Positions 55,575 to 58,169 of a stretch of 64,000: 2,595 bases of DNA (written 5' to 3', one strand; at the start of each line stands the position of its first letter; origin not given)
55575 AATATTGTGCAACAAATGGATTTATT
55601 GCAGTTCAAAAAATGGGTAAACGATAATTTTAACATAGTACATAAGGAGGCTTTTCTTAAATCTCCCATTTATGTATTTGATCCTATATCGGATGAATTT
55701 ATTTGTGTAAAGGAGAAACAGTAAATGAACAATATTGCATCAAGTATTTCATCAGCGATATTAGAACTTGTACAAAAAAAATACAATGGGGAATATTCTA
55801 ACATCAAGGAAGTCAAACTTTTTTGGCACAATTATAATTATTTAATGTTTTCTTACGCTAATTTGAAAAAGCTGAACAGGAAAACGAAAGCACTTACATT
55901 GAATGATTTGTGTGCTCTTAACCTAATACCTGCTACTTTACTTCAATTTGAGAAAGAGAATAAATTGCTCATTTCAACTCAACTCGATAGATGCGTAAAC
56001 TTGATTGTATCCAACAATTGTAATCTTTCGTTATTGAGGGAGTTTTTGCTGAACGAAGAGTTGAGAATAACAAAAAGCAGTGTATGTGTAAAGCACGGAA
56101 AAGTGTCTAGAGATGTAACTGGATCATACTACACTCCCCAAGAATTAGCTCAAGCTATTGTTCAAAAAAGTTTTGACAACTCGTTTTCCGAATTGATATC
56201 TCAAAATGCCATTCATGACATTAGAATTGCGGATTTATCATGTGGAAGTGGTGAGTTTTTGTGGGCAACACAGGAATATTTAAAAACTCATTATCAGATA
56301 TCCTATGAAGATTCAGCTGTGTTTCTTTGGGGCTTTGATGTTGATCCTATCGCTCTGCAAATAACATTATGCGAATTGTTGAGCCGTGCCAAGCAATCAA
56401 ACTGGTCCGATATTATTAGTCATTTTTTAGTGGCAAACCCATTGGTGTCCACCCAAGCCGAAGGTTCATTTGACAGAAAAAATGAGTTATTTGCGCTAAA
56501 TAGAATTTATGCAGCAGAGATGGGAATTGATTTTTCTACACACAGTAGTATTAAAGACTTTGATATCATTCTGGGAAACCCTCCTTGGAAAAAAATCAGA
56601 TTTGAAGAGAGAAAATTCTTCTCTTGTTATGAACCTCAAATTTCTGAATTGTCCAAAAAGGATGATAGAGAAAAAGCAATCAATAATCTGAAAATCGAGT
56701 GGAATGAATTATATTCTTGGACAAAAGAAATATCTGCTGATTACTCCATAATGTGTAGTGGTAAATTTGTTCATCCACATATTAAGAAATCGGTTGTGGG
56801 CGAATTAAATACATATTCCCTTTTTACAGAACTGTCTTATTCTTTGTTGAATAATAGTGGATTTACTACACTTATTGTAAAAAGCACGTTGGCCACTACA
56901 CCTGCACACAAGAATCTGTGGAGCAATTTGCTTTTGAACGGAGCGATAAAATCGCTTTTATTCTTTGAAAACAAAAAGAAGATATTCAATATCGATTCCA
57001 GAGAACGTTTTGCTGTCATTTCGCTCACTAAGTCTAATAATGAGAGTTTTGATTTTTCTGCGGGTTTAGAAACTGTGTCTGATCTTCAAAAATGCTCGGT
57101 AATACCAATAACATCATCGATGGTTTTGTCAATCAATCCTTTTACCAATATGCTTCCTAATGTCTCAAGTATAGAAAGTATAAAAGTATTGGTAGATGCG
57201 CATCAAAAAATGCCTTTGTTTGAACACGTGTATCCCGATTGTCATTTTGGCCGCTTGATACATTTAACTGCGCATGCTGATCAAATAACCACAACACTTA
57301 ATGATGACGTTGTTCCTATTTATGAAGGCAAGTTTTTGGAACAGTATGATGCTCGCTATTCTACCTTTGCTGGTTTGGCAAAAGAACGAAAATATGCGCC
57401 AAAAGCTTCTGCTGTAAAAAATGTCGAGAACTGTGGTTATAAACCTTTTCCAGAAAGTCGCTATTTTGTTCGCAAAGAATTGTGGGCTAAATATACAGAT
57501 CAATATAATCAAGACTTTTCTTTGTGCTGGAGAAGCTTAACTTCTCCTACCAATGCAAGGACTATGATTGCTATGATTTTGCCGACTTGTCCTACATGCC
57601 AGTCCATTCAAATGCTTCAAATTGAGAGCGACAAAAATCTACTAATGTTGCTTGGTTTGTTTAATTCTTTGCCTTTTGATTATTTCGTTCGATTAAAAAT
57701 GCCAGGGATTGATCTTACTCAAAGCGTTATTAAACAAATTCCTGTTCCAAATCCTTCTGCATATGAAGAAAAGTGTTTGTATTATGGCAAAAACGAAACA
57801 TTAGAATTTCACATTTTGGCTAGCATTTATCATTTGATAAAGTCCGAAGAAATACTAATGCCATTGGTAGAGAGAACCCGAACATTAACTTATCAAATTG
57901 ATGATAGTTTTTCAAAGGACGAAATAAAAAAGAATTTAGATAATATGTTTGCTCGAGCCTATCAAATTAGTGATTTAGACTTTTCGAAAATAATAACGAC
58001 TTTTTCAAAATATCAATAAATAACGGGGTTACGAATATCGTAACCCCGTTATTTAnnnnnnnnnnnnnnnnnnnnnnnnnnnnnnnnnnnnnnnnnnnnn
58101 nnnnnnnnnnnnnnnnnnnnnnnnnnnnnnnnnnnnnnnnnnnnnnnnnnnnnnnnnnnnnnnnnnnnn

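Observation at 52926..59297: Compact convergent island: HTH-fused PglX-like m6A methyltransferase + second Eco57I-family methyltransferase + single-HKD PLD nuclease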

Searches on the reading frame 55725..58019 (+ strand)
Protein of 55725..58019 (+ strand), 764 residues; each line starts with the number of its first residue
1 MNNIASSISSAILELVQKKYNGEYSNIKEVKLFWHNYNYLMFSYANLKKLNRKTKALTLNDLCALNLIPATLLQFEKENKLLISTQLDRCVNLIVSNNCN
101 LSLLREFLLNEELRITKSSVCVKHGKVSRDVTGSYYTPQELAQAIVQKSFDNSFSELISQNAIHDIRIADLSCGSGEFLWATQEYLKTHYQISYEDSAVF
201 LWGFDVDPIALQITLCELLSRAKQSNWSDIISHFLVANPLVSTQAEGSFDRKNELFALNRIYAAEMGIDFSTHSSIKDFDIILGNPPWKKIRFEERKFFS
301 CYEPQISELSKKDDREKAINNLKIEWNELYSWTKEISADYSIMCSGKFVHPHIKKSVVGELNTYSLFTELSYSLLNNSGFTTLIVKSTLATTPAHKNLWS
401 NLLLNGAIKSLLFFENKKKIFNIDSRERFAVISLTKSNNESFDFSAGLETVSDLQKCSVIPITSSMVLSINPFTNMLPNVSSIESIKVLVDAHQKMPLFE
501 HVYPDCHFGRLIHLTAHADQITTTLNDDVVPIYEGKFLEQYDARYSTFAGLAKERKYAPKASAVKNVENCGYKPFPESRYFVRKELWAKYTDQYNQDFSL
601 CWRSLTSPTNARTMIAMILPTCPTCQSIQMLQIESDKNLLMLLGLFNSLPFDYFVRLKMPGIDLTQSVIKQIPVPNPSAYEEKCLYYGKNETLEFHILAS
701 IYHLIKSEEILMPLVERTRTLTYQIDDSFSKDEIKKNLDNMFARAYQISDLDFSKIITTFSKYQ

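Call 6: search_protein_families(library=pfam, proteins=[window:55725-58019:+], max_evalue=0.01)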
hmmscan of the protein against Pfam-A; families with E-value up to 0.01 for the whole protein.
window:55725-58019:+ (764 aa): 2 families
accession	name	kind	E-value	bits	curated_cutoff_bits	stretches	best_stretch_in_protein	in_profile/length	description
PF07669.17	Eco57I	-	2.4e-13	51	25.3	2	201-297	3-93/171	Eco57I restriction-modification methylase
PF02384.22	N6_Mtase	-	9.3e-08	32.2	20.4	1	129-296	22-142/311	N-6 DNA Methylase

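Call 7: search_protein_families(library=padloc, proteins=[window:55725-58019:+], max_evalue=0.01)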
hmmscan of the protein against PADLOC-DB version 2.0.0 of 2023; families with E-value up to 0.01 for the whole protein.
window:55725-58019:+ (764 aa): 21 families
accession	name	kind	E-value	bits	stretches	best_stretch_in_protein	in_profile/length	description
PDLC03613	REase_MTase_IIG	-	2.5e-31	106.2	2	275-761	745-1234/1250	Type IIG restriction enzyme-methyltransferase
PDLC03622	REase_MTase_IIG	-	6.3e-20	68.2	3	350-437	953-1039/1524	Type IIG restriction enzyme-methyltransferase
PDLC03604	REase_MTase_IIG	-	1.7e-13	47.5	1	97-193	322-417/1011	Type IIG restriction enzyme-methyltransferase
PDLC03365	MTase_II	-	4.8e-11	40.2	1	598-676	417-498/578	Type II methyltransferase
PDLC02643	DrmMI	-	1.9e-10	37.2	1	99-186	523-622/1347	DrmMI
PDLC03335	MTase_II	-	1e-08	32.4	1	102-291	49-208/607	Type II methyltransferase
PDLC03620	REase_MTase_IIG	-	3.3e-08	29.6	1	278-323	854-901/1378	Type IIG restriction enzyme-methyltransferase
PDLC03630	REase_MTase_IIG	-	5.4e-08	29.1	1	131-211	369-459/1100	Type IIG restriction enzyme-methyltransferase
PDLC02638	DrmMI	-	3.7e-07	26.7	1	79-187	504-621/935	DrmMI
PDLC03226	MTase_II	-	7.4e-07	26.1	1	127-220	11-95/579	Type II methyltransferase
PDLC03029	MTase_I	-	1.6e-06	24.9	1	126-225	170-263/661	Type I methyltransferase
PDLC03267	MTase_II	-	2.3e-06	24.8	1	129-295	10-123/539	Type II methyltransferase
PDLC03338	MTase_II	-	2.6e-06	24.4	0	273-295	240-262/604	Type II methyltransferase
PDLC03021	MTase_I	-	3.2e-06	24.2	1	132-218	163-245/491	Type I methyltransferase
PDLC02532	PglX|PglXI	-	8e-05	19.1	1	583-679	140-236/682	PglX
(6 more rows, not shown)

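Call 8: search_protein_families(library=ncbifam, proteins=[window:55725-58019:+], max_evalue=0.01)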
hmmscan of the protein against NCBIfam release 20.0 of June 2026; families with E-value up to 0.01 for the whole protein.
window:55725-58019:+ (764 aa): 2 families
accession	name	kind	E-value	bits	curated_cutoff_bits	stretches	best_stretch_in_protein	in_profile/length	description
TIGR02987.1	met_A_Alw26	exception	3.4e-24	85.5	353.5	1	132-680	3-458/523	Alw26I/Eco31I/Esp3I family type II restriction adenine-specific DNA-methyltransferase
NF047738.1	antiphage_MADS2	equivalog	0.0094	14.3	720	0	129-196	307-363/654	methylation-associated defense system DNA methyltransferase MAD2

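Call 13: search_solved_structures(query=window:55725-58019:+, max_evalue=0.01)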
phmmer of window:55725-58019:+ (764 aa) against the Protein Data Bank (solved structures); distinct sequences matched with E-value up to 0.01: 0.

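Call 63: list_cluster_members(proteins=[P0001, P0121, window:55725-58019:+])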
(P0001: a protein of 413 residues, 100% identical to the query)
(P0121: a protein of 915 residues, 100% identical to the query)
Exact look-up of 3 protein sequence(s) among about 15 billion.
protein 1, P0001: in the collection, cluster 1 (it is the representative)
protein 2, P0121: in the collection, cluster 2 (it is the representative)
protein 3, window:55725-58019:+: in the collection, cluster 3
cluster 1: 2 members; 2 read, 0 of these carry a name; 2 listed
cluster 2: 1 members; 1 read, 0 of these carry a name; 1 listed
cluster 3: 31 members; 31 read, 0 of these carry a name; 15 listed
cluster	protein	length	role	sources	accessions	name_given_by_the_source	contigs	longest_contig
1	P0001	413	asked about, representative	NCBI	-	-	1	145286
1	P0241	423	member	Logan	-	-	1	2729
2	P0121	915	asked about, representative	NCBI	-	-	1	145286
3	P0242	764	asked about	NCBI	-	-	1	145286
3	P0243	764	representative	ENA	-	-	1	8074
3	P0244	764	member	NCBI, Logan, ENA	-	-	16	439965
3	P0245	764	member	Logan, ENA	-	-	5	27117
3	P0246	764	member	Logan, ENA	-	-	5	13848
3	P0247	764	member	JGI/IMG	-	-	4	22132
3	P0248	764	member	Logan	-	-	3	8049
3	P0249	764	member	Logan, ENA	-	-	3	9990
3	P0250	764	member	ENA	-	-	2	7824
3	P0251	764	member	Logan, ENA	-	-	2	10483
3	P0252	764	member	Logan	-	-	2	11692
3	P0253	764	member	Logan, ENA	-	-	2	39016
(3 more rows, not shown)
